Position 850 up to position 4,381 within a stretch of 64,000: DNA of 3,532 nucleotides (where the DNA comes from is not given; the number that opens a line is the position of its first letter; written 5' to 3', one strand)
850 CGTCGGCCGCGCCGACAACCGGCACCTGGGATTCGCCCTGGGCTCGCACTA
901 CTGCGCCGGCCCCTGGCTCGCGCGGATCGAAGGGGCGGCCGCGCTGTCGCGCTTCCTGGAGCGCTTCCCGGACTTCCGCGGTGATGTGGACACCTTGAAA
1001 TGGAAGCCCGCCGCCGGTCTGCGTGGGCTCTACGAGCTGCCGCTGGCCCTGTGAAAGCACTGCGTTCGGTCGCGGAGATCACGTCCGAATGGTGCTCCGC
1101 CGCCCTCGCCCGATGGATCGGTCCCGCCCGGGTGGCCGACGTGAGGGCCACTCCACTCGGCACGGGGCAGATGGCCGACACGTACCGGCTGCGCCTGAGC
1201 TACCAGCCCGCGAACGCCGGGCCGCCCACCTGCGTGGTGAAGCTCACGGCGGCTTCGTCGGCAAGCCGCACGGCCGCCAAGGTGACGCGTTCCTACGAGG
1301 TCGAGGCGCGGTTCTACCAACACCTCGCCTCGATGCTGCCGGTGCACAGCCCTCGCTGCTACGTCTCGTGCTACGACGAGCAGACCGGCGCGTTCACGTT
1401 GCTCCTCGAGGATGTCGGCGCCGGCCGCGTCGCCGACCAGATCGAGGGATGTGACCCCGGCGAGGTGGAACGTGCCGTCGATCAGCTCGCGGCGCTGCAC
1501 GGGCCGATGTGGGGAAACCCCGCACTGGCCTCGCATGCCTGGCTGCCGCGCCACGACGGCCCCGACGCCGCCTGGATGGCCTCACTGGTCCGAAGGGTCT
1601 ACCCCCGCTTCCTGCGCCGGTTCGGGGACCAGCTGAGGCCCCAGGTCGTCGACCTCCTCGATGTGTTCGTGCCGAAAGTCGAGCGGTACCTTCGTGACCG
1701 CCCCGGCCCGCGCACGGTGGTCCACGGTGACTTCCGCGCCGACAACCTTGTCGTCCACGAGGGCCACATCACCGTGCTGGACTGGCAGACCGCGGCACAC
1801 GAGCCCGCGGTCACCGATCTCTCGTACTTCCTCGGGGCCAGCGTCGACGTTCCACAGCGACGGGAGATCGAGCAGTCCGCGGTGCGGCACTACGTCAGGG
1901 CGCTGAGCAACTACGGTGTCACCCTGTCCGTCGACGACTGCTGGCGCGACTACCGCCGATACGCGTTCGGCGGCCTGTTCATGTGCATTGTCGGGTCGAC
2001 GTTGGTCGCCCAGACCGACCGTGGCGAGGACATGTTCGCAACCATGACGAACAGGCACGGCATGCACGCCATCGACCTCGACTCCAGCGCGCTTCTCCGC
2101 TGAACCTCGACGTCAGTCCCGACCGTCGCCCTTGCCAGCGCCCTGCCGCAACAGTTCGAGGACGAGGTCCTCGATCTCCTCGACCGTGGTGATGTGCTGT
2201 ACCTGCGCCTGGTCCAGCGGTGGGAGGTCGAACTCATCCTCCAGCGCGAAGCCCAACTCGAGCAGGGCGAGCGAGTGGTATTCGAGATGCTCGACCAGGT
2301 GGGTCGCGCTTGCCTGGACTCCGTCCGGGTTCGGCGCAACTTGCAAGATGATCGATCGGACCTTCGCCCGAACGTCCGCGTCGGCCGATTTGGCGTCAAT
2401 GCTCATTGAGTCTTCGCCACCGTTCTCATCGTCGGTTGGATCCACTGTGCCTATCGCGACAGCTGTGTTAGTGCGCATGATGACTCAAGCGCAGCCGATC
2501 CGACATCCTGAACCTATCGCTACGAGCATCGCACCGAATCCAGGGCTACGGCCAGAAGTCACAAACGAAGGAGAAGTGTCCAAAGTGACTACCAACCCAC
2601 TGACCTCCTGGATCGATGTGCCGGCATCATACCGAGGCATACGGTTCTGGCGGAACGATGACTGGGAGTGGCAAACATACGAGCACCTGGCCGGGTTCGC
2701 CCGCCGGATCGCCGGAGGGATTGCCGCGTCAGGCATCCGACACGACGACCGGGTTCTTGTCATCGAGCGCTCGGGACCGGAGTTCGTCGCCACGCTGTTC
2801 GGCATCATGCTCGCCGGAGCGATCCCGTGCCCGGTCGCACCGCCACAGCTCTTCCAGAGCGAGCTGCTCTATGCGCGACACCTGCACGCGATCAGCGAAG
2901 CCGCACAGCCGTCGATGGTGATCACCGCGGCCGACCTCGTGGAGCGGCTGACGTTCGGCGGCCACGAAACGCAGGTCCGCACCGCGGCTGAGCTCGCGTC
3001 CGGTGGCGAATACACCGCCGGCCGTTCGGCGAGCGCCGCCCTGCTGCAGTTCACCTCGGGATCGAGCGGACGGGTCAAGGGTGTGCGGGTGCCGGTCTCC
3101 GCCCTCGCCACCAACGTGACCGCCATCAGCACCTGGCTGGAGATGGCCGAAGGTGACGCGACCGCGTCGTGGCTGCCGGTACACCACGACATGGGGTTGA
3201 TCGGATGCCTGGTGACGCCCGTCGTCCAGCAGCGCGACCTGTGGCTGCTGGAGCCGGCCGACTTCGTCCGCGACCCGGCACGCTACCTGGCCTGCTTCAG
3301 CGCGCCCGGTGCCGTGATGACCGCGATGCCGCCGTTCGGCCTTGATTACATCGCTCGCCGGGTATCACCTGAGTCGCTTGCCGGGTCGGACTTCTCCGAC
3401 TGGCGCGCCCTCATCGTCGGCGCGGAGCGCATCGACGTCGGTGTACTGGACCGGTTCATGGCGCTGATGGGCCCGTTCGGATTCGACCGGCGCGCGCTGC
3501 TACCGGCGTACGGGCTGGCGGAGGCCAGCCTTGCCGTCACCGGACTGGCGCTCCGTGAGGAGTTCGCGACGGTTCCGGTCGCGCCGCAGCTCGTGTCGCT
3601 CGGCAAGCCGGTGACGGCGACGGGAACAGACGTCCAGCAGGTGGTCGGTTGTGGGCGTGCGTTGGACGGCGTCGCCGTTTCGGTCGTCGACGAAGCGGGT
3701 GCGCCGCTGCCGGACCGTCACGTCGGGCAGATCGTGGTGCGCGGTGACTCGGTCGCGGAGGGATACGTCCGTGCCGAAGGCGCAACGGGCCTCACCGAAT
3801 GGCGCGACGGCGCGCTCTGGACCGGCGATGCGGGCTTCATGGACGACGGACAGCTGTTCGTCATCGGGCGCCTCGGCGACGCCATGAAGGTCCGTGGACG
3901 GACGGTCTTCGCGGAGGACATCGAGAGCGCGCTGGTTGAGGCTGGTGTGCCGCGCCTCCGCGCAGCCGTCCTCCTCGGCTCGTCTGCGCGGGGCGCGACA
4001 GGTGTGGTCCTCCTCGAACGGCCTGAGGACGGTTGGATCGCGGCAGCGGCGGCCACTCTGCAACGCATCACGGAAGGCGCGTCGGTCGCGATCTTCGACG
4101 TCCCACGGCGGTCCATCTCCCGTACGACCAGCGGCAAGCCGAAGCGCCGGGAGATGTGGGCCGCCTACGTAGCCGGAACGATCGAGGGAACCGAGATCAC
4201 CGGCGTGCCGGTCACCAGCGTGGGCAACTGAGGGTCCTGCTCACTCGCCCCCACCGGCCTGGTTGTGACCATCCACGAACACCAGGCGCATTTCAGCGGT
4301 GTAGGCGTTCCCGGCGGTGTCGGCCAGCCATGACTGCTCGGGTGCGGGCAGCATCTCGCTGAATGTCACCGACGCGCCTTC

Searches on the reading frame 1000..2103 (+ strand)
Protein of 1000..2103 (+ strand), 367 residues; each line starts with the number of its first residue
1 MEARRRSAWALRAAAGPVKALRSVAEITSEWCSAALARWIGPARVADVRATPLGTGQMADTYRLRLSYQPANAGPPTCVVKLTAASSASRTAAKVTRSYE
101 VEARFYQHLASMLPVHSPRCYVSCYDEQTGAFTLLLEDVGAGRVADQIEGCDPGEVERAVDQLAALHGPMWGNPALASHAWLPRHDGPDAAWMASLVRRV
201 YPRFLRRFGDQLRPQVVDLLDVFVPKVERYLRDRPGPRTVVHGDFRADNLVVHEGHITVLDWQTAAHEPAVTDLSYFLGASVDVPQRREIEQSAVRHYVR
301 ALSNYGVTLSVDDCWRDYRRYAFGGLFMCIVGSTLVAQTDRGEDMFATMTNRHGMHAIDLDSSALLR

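Call 9: search_protein_families(library=pfam, proteins=[window:1000-2103:+], max_evalue=0.001)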
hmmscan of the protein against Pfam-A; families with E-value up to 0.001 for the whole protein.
window:1000-2103:+ (367 aa): 2 families
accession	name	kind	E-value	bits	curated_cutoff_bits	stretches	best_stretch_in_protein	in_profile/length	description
PF01636.29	APH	-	8.5e-18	65.4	23.2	1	92-293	31-224/239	Phosphotransferase enzyme family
PF02958.26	EcKL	-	1.1e-13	51.6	22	1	59-304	7-287/294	Ecdysteroid kinase-like family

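Call 48: search_protein_families(library=ncbifam, proteins=[window:1051-2103:+], max_evalue=0.001)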
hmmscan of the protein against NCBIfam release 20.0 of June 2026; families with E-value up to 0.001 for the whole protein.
window:1051-2103:+ (350 aa): 1 family
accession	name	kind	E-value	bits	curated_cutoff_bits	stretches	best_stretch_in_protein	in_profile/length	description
NF038156.1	lant_syn_V_LxmK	equivalog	1.9e-07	30.5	315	1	73-262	52-232/347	class V lanthionine synthetase subunit LxmK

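Call 69: search_solved_structures(query=window:1051-2103:+, max_evalue=0.01)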
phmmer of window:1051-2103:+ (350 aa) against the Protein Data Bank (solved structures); distinct sequences matched with E-value up to 0.01: 2.
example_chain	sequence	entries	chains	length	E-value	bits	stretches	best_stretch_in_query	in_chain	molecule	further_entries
8v3v_A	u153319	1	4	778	0.005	19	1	203-259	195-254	Acyl-Coenzyme A dehydrogenase family, member 11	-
3dxp_A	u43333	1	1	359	0.0084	18.3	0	98-259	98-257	putative acyl-CoA dehydrogenase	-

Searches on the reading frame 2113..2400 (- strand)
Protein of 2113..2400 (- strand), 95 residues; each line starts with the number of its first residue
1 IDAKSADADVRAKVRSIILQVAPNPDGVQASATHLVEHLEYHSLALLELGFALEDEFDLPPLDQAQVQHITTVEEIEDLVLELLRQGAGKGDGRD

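Call 48: search_protein_families(library=ncbifam, proteins=[window:2113-2400:-], max_evalue=0.001)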
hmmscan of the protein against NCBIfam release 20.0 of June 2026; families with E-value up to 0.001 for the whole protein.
window:2113-2400:- (95 aa): 7 families
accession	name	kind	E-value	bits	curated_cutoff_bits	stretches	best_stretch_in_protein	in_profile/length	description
NF006031.0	PRK08172.1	equivalog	2.6e-07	31.2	76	1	7-80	2-74/82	acyl carrier protein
NF002148.0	PRK00982.1-2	subfamily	6.8e-06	25.8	71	1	9-79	4-73/79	acyl carrier protein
NF002149.0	PRK00982.1-3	equivalog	1.1e-05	25.3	106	1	9-80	3-73/78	acyl carrier protein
TIGR00517.1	acyl_carrier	equivalog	3.7e-05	23.5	70.45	1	10-80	4-73/77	acyl carrier protein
NF009104.0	PRK12449.1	equivalog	0.00034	20.5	70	1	13-81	9-76/80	acyl carrier protein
NF002151.0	PRK00982.1-5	equivalog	0.00076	19.6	92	1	8-75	2-68/78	acyl carrier protein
NF002150.0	PRK00982.1-4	subfamily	0.00088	19.5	66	0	10-80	6-75/80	acyl carrier protein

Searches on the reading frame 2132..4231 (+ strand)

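Call 9: search_protein_families(library=pfam, proteins=[window:2132-4231:+], max_evalue=0.001)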
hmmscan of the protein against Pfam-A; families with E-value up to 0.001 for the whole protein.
window:2132-4231:+ (699 aa): 1 family
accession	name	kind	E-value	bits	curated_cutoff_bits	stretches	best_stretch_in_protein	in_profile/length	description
PF00501.34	AMP-binding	-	1.1e-49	169.7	29.9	1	176-545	17-383/384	AMP-binding enzyme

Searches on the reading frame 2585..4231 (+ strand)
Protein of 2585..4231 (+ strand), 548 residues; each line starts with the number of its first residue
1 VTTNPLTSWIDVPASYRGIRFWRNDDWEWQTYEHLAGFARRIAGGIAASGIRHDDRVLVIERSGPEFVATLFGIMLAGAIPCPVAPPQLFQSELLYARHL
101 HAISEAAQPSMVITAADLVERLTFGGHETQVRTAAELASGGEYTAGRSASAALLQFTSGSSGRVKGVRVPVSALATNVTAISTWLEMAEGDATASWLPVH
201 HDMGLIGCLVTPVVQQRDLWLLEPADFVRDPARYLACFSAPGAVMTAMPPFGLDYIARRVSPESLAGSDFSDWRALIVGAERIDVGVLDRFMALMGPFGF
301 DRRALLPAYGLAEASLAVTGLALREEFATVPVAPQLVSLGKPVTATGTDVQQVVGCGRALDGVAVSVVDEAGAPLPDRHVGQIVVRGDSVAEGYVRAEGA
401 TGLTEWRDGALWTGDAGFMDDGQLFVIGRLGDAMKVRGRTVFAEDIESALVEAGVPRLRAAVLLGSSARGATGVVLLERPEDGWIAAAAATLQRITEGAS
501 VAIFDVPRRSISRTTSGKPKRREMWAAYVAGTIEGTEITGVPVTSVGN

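Call 48: search_protein_families(library=ncbifam, proteins=[window:2585-4231:+], max_evalue=0.001)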
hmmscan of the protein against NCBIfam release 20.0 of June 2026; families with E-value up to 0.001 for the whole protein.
window:2585-4231:+ (548 aa): 93 families (the best 25 are shown)
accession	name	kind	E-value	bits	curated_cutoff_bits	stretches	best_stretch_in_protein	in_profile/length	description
NF006624.1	PRK09192.1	subfamily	2.6e-93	313.3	600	1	28-534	43-566/567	fatty acyl-AMP ligase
NF005850.0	PRK07768.1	subfamily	3.7e-76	256.5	572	1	16-486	16-494/545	long-chain-fatty-acid--CoA ligase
NF004282.0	PRK05691.1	subfamily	4.6e-66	222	4090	1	29-460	40-479/4334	non-ribosomal peptide synthase/polyketide synthase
NF004509.1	PRK05850.1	subfamily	7.1e-61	206.2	775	1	42-528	50-568/578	fatty-acid--AMP ligase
NF040633.1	FadD32_Coryne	exception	6.9e-56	189.8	875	2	144-522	196-606/614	FadD32-like long-chain-fatty-acid--AMP ligase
NF009124.0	PRK12476.1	subfamily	4.5e-53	180.3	922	2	51-398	89-447/612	fatty acyl-AMP ligase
NF038339.3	FAAL_FadD32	equivalog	4.5e-53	180.3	975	1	23-454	44-505/625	long-chain-fatty-acid--AMP ligase FadD32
NF004510.0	PRK05851.1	equivalog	6.5e-50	169.8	621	1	25-523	27-515/525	long-chain-fatty acid--ACP ligase MbtM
NF038337.1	FAAL_FadD21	exception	2.4e-45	155.1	1100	1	52-461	60-492/579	fatty-acid--AMP ligase FAAL21/FadD21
NF038338.1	FAAL_FadD28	exception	1.8e-43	148.8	1100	1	53-462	61-493/580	fatty-acid--AMP ligase FAAL28/FadD28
NF004837.0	PRK06187.1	subfamily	2.6e-37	128.3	476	1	30-531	34-525/531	long-chain-fatty-acid--CoA ligase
TIGR01733.1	AA-adenyl-dom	subfamily_domain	4.3e-36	124.6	317.4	1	31-452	1-400/409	amino acid adenylation domain-containing protein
NF004511.1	PRK05852.1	equivalog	2.4e-27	95.8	650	2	31-214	28-220/505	FadD7 family fatty acid--CoA ligase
NF006754.0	PRK09274.1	equivalog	2.7e-26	91.8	478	1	29-489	41-501/555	fatty acid CoA ligase family protein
NF004822.0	PRK06178.1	equivalog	1.5e-23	83.2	782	2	352-511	389-546/571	acyl-CoA synthetase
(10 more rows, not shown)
